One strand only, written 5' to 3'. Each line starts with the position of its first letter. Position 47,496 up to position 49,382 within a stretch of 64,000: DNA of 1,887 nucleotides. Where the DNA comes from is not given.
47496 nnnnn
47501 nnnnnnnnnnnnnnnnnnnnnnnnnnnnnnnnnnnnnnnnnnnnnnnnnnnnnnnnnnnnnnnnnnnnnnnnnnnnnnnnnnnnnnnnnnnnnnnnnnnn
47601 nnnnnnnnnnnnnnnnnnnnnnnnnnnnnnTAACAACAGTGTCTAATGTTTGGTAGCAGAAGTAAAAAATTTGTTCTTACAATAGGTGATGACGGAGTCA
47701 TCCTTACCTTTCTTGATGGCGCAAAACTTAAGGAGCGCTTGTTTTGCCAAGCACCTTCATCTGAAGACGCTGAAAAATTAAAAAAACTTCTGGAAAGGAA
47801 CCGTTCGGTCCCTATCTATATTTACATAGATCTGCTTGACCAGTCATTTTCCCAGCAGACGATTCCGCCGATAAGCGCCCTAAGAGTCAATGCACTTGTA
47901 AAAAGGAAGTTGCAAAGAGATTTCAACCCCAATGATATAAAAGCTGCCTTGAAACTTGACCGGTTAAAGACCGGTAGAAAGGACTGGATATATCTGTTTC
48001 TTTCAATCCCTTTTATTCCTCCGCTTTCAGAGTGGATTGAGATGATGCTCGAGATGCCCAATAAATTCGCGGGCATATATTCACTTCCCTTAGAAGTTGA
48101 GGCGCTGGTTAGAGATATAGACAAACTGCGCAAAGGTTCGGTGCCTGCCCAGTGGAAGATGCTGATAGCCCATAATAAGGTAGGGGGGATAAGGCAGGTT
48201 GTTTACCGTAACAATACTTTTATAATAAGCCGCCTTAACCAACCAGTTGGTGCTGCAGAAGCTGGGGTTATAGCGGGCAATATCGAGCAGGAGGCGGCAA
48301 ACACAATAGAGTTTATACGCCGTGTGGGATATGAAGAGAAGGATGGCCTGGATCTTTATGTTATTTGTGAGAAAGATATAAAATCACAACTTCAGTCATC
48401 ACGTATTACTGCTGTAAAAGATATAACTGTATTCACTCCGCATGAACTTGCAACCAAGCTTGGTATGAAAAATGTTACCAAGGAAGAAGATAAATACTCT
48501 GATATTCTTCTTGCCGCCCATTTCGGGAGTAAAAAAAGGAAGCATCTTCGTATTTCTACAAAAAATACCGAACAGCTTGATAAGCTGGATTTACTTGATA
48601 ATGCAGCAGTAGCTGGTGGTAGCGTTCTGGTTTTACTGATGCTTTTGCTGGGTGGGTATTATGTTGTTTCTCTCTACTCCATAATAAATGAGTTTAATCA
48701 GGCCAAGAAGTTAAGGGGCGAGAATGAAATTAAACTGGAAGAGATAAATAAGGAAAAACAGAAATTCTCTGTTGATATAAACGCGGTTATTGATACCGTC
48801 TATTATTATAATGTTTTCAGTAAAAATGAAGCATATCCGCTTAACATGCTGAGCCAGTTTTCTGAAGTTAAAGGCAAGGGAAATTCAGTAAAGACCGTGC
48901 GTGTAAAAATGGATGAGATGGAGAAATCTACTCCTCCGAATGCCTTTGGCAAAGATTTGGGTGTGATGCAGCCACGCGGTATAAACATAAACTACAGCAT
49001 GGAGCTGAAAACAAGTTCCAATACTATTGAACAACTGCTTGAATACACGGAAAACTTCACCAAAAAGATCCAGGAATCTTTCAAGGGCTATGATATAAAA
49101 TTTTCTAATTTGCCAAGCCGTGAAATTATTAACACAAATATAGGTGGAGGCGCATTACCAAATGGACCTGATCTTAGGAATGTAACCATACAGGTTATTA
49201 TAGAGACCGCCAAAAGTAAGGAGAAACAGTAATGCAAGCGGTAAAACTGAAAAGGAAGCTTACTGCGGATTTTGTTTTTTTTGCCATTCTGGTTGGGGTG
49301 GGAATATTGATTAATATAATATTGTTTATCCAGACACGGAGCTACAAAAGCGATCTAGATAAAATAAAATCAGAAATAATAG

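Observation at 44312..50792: pilB-pilC followed by three non-canonical assembly genes instead of recognisable pilMNOP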

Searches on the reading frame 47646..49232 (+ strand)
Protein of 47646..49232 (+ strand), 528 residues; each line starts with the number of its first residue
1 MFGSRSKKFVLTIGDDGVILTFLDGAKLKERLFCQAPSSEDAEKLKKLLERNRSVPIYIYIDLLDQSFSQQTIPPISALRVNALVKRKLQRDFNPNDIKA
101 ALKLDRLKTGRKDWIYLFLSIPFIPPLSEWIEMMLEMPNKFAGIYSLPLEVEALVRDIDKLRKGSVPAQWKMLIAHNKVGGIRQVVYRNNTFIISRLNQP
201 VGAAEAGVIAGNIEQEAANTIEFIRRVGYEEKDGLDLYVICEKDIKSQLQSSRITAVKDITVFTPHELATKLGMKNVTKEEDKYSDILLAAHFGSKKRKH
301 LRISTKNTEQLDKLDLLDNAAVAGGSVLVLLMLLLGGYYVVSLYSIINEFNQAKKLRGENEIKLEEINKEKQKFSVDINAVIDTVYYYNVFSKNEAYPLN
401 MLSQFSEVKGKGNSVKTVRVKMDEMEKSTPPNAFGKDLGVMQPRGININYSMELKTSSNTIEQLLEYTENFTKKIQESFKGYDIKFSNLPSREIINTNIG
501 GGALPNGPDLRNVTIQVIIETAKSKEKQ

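Call 4: search_protein_families(library=pfam, proteins=[window:47646-49232:+], max_evalue=1)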
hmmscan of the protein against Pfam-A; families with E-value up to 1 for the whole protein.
window:47646-49232:+ (528 aa): 3 families
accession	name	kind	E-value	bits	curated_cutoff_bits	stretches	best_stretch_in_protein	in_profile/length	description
PF04228.19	Zn_peptidase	-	0.12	12.2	23.2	1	322-408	32-122/290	Putative neutral zinc metallopeptidase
PF04791.21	LMBR1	-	0.12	11.6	31.9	1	323-477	166-287/510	LMBR1-like membrane protein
PF21086.3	ACT_PSP_2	-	0.13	12.8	24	1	195-251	6-61/77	ACT domain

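Call 5: search_protein_families(library=ncbifam, proteins=[window:47646-49232:+], max_evalue=1)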
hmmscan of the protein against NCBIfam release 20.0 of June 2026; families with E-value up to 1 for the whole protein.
window:47646-49232:+ (528 aa): 1 family
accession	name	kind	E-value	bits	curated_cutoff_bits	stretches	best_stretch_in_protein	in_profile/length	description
NF045939.1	MHJ_0274_fam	hypoth_equivalog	0.021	14.5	80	1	328-384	4-60/165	MHJ_0274 family protein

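Call 8: find_homologous_proteins(query=window:47646-49232:+, max_evalue=0.001)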
Query window:47646-49232:+ (528 aa): 26 proteins with E <= 0.001 among 8000 candidates.
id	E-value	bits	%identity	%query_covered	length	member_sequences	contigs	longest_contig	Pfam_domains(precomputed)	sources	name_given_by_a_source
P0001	0.0e+0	1159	100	100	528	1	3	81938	-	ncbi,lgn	-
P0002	3.2e-133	463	43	97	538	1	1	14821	-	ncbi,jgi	-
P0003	2.7e-129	450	42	98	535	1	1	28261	-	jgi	-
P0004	1.5e-101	359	38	91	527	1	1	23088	-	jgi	jgi:hypothetical protein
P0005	5.1e-89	317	35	92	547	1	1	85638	-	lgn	-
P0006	2.0e-87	312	32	95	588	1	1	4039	-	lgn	-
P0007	4.4e-86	308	32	92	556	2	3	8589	-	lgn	-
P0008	2.6e-83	298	35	92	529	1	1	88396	-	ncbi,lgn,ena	-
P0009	1.0e-81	293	34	79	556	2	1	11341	-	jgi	-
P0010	1.0e-80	290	33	93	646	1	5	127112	-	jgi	jgi:hypothetical protein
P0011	6.9e-79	284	32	93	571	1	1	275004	-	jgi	-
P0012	1.1e-78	283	32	95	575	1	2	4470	-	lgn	-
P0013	1.2e-78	283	34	79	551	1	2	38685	-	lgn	-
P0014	1.1e-77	280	31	93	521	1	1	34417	-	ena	-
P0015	1.4e-77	280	35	79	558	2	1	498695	-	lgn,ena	-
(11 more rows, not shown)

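Call 10: search_solved_structures(query=A1, max_evalue=10, show_alignments=2)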
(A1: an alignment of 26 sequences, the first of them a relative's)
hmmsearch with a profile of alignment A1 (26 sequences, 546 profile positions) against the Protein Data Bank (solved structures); distinct sequences matched with E-value up to 10: 6.
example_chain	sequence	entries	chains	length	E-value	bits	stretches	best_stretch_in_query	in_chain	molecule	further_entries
3jc8_Na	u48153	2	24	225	0.019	17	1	335-437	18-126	PilN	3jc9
28lk_A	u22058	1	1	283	0.024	16.6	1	333-497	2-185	complement-inhibiting protein ChiB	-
8qkd_A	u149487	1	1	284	0.066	15.2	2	334-420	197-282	sc-CC-5-24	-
6g70_A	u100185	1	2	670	0.1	14.6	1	349-531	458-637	Pre-mRNA-processing factor 39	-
4ilo_A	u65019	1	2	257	0.84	11.6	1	354-510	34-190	CT398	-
7kl9_E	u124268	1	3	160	1.7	10.6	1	356-489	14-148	CTC-445.2 inhibitor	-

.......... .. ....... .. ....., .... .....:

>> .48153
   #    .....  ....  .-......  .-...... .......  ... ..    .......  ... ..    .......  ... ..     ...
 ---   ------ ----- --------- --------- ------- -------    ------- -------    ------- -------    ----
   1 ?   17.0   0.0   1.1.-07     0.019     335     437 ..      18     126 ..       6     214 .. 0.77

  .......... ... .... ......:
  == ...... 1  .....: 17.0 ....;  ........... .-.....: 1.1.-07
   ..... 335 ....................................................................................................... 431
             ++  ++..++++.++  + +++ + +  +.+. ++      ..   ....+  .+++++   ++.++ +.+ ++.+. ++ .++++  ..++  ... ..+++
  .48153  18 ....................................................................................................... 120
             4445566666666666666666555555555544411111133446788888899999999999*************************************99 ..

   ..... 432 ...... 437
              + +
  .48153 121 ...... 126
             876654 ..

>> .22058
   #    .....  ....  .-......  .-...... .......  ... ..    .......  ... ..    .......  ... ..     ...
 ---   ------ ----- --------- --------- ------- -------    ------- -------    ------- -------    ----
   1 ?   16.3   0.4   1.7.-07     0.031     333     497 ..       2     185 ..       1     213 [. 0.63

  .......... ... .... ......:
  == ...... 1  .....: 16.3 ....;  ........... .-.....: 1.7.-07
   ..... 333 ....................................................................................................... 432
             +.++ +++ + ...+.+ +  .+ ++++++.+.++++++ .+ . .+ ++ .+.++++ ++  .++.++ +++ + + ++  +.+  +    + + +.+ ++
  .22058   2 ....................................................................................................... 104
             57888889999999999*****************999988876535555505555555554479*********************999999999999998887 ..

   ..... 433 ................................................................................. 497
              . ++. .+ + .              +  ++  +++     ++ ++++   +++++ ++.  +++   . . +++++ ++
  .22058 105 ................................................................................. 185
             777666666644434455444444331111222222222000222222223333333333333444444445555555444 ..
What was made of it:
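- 47646..49232 (+): O3: PilM-like actin-fold cytoplasmic domain, one TM, a coiled coil and a PilN-like periplasmic domain. It has the same fused domain layout as fused MshI or GspL. Family profile against M. xanthus PilN: E=0.019 (call 10).
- On PilN (Pfam PF05137): M. xanthus PilN E=0.019 (call 10).
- The family profile hits M. xanthus PilN over the TM and periplasmic region at E=0.019 (call 10).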

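Call 13: search_protein_families(library=pfam, alignment_id=A1, max_evalue=0.1)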
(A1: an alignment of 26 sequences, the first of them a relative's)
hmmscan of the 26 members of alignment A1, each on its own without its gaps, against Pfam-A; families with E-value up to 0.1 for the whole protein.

A. member 1, P0001 (528 aa): 0 families

B. families by the number of members that match (of 26 scanned): 5 families
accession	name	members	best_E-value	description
PF02536.19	mTERF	2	0.012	mTERF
PF03874.21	RNA_pol_Rpb4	1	0.001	RNA polymerase Rpb4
PF17152.10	CHASE8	1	0.0034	Periplasmic sensor domain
PF20050.4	DUF6452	1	0.011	Family of unknown function (DUF6452)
PF07056.16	DUF1335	1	0.087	Protein of unknown function (DUF1335)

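Call 14: find_encoding_contigs(protein=P0001, flank=10000, max_places=3)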
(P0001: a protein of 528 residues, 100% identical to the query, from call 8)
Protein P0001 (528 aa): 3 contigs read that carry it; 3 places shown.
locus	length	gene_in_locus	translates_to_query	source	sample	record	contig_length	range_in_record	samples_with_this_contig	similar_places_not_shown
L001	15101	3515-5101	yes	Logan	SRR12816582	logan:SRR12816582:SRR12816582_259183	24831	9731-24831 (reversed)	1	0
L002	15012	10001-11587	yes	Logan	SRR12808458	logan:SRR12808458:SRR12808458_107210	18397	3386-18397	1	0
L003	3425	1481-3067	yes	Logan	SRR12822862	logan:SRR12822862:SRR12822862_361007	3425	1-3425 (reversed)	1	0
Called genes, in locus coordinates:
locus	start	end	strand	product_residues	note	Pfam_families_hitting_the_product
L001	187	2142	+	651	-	PF05157:MshEN, PF00437:T2SSE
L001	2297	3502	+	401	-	PF28597:T2SSF_N, PF00482:T2SSF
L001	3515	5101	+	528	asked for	-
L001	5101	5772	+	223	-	-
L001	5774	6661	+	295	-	-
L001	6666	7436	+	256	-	PF00005:ABC_tran, PF13304:AAA_21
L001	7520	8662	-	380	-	PF00437:T2SSE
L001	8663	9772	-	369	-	PF00437:T2SSE, PF13191:AAA_16 (faint), PF13401:AAA_22 (faint)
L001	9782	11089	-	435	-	PF21033:RMD1-3 (faint), PF13181:TPR_8 (faint), PF12895:ANAPC3 (faint), PF13174:TPR_6 (faint), PF14559:TPR_19, PF13424:TPR_12, PF13432:TPR_16 (weak), PF14559:TPR_19 (weak), +10 more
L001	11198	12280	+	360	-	PF01180:DHO_dh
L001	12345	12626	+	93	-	PF00830:Ribosomal_L28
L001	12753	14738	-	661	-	PF02518:HATPase_c, PF00204:DNA_gyraseB, PF01751:Toprim, PF00986:DNA_gyraseB_C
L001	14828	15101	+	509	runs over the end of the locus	PF03853:YjeF_N, PF01256:Carb_kinase, PF08543:Phos_pyr_kin (faint)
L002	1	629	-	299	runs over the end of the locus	-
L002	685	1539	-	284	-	-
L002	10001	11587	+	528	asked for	-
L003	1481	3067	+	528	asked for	-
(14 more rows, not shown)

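Call 18: find_related_loci(query=A1, collection=genome_contigs, flank=10000)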
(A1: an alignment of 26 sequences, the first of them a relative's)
Query A1 (528 aa) in genome_contigs; peptide patterns used: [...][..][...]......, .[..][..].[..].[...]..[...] (x = any residue, [..] = any of these).
194 stretches matched a pattern; 105 encode a relative of the query (tblastn E <= 1e-3); the best 80 are kept; 80 distinct loci.
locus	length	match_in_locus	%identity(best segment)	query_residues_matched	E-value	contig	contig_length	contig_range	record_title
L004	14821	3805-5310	43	1-514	6e-143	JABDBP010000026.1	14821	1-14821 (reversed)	MAG: Alphaproteobacteria bacterium isolate BWOrgHeat_Nextera43_MAG3 3300020776.a:Ga0206927_1153, whole genome shotgun se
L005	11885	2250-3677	37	6-490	3e-111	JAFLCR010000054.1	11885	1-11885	MAG: Alphaproteobacteria bacterium isolate UWPOB_ALPHA1 gnl_X_PDHLPHON_54, whole genome shotgun sequence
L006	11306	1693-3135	36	7-503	5e-110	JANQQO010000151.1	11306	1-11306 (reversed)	MAG: Rickettsiales bacterium isolate IP29b_bin.3 k99_2345444, whole genome shotgun sequence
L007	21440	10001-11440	35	8-501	3e-105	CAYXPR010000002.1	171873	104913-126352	MAG TPA_asm: uncultured Rickettsiales bacterium isolate SRP287051_co2_121 genome assembly, contig: NODE_151_length_17187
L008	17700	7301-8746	36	7-502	3e-105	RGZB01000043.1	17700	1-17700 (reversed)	MAG: Proteobacteria bacterium isolate WBA_2_307 contig_100_42, whole genome shotgun sequence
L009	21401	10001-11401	34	8-490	6e-104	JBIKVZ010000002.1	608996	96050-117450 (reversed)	MAG: Rickettsiales bacterium isolate ME2015-09-01_3300035663_group6_bin56 Rohwer_bin1979_scaffold_2_c1, whole genome sho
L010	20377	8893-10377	36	8-499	6e-103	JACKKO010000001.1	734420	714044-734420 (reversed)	MAG: Hyphomicrobiales bacterium isolate HK-STAS-PROT-67 HK-STAS-PROT-67_1, whole genome shotgun sequence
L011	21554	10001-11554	34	4-527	1e-102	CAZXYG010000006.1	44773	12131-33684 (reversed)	MAG TPA_asm: uncultured Rickettsiales bacterium isolate SRP124282_co10_168 genome assembly, contig: NODE_52_length_44773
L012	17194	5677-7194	33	3-490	3e-102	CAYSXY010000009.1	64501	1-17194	MAG TPA_asm: uncultured Rickettsiales bacterium isolate SRP141376_co5_190 genome assembly, contig: NODE_927_length_64501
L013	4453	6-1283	38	56-494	1e-101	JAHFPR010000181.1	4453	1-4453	MAG: Alphaproteobacteria bacterium isolate nzgw531 NODE_25914_length_4454_cov_1.981999, whole genome shotgun sequence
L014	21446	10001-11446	34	5-496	2e-96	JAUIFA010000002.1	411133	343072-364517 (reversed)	MAG: Alphaproteobacteria bacterium isolate 8_bin.59 NODE_42_length_411133_cov_1.852564, whole genome shotgun sequence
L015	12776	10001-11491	32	4-488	6e-92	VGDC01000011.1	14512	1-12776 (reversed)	MAG: Alphaproteobacteria bacterium isolate M_DeepCast_400m_m1_040 M_DeepCast_400m_m1_040_Ga0194112_10007194, whole genom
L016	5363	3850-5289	32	4-490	6e-92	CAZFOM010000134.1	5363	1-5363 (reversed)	MAG TPA_asm: uncultured Rickettsiales bacterium isolate binchicken_co311_239 genome assembly, contig: NODE_21737_length_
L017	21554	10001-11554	31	2-508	3e-89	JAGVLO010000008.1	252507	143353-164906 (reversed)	MAG: Alphaproteobacteria bacterium isolate SW_2 c_000000008428, whole genome shotgun sequence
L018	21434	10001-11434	32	3-492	5e-89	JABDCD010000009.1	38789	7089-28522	MAG: Alphaproteobacteria bacterium isolate BWMinControl_Nextera46_MAG5 3300020797.a:Ga0207022_10031, whole genome shotgu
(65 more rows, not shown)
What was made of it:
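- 105 species-level genomes carry O3 relatives (call 18).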

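Call 19: predict_structure(alignment_id=A1)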
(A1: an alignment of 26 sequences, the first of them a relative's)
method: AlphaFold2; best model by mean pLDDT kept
length: 528 residues; sequences in the alignment: 26
mean_pLDDT: 83.1   pTM: 0.62
mean pLDDT of the five models: 83.1, 83.1, 81.8, 81.2, 80.7
residues with pLDDT >= 90: 266; 70-90: 167; 50-70: 56; < 50: 39
segments of 3 or more residues with pLDDT < 50: 1-4, 425-442, 496-507, 524-528
pLDDT, mean of each block of 10 residues (from residue 1): 68 96 92 93 95 94 94 89 92 93 90 93 93 92 94 94 86 96 95 92 90 95 93 94 95 87 96 91 95 91 85 85 90 92 89 87 78 60 60 59 80 79 52 43 67 73 81 84 78 49 43 78 47
secondary structure, 60 per line:
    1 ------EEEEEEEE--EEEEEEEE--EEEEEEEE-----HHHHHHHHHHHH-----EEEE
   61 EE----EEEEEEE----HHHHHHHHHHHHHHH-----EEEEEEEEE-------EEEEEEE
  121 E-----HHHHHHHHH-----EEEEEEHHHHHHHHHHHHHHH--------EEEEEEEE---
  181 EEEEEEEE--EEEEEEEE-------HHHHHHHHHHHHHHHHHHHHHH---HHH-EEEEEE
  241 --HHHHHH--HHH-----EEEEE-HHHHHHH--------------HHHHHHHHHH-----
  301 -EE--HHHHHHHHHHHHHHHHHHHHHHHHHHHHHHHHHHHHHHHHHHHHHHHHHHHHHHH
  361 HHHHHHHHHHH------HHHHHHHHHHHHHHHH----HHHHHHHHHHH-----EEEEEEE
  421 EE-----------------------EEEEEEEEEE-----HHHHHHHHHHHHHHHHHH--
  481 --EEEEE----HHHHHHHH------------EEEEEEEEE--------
elements in order: E7-14 E17-24 E27-34 H40-51 E57-62 E67-73 H78-92 E98-106 E114-121 H127-135 E141-146 H147-161 E170-177 E181-188 E191-198 H206-227 E235-240 H243-248 E259-263 H265-271 H286-295 H306-371 H378-393 H398-408 E414-422 E446-455 H461-478 E483-487 H492-499 E512-520
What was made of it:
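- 47646..49232 (+): AF2 pLDDT 83 (call 19).
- On PilM (Pfam PF11104 PilM_2 / TIGR01175): AF2 pLDDT above 90 over residues 10-300 (call 19).
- It has an actin-like N-terminal half with a 1C-type insertion, a helix at 306-371, and an alpha-beta-beta-alpha-beta-beta C-terminal domain (call 19).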

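Call 25: fold_search(model_id=the predicted structure, library=pdb)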
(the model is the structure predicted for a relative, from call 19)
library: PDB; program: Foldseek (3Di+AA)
matches with E <= 10: 1040; with E <= 0.001: 76
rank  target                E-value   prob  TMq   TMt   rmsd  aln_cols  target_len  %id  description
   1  2ych_A                2.9e-09  1.00  0.39  0.57   6.1       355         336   12  PilM-PilN type IV pilus biogenesis complex (released 2011-05-11)
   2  3hrg                  9.8e-09  1.00  0.30  0.52   7.7       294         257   12  Crystal structure of Bacteroides thetaiotaomicron BT_3980, protein with actin-like ATPase fold and unknown function (NP_ (released 2009-06-23)
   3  4a2a_A                1.6e-08  1.00  0.35  0.46   6.5       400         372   10  Thermotoga maritima FtsA:FtsZ(336-351) (released 2012-04-25)
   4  5eoy_A                2.9e-08  1.00  0.37  0.50   6.8       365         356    8  Pseudomonas aeruginosa SeMet-PilM bound to ADP (released 2016-04-27)
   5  3jc8_Ma               3.1e-08  1.00  0.37  0.52   6.6       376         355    9  Architectural model of the type IVa pilus machine in a piliated state (released 2016-03-16)
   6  5eoy_B                4.1e-08  1.00  0.35  0.48   7.0       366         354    9  Pseudomonas aeruginosa SeMet-PilM bound to ADP (released 2016-04-27)
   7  5eou_B                5.2e-08  1.00  0.39  0.55   5.5       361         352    9  Pseudomonas aeruginosa PilM:PilN1-12 bound to ATP (released 2016-04-27)
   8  3wqt_A                5.8e-08  1.00  0.35  0.47   6.9       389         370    7  Staphylococcus aureus FtsA complexed with AMPPNP (released 2014-10-08)
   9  5eox_B                7.7e-08  1.00  0.34  0.47   7.6       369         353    9  Pseudomonas aeruginosa PilM bound to ADP (released 2016-04-27)
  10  5tkw                  7.7e-08  1.00  0.26  0.49   6.6       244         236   11  1.35 Angstrom Resolution Crystal Structure of a Pullulanase-specific Type II Secretion System Integral Cytoplasmic Membr (released 2016-10-19)
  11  3wt0_D                9.2e-08  1.00  0.36  0.48   7.2       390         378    6  Crystal Structure Analysis of Cell Division Protein (released 2015-04-29)
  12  1yf5                  9.8e-08  1.00  0.32  0.64   7.4       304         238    9  Cyto-Epsl: The Cytoplasmic Domain Of Epsl, An Inner Membrane Component Of The Type II Secretion System Of Vibrio Cholera (released 2005-05-03)
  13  1e4f                  1.0e-07  1.00  0.34  0.44   7.0       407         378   12  FtsA (apo form) from Thermotoga maritima (released 2000-10-18)
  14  3wt0_A                1.5e-07  1.00  0.36  0.48   6.6       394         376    7  Crystal Structure Analysis of Cell Division Protein (released 2015-04-29)
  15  3wqt_D                1.5e-07  1.00  0.34  0.48   6.7       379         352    7  Staphylococcus aureus FtsA complexed with AMPPNP (released 2014-10-08)
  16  5eou_A                1.5e-07  1.00  0.38  0.57   5.7       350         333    7  Pseudomonas aeruginosa PilM:PilN1-12 bound to ATP (released 2016-04-27)
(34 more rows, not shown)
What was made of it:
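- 47646..49232 (+): Foldseek: PilM 2.9e-9; FtsA, PulL and EpsL at about 1e-7 to 1e-8 (call 25).
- On PilM (Pfam PF11104 PilM_2 / TIGR01175): Foldseek gives PilM 2ych_A at 2.9e-9 and the PilM 5eou/5eoy entries at about 3e-8 to 1.5e-7 (call 25).
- Generic actin-fold kinases and PPX are 1000-fold weaker (call 25). The fused O3 architecture is exactly that of GspL, and its cytoplasmic domain matches PulL/EpsL with the highest target-normalised TM-scores (0.61-0.64, call 25).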
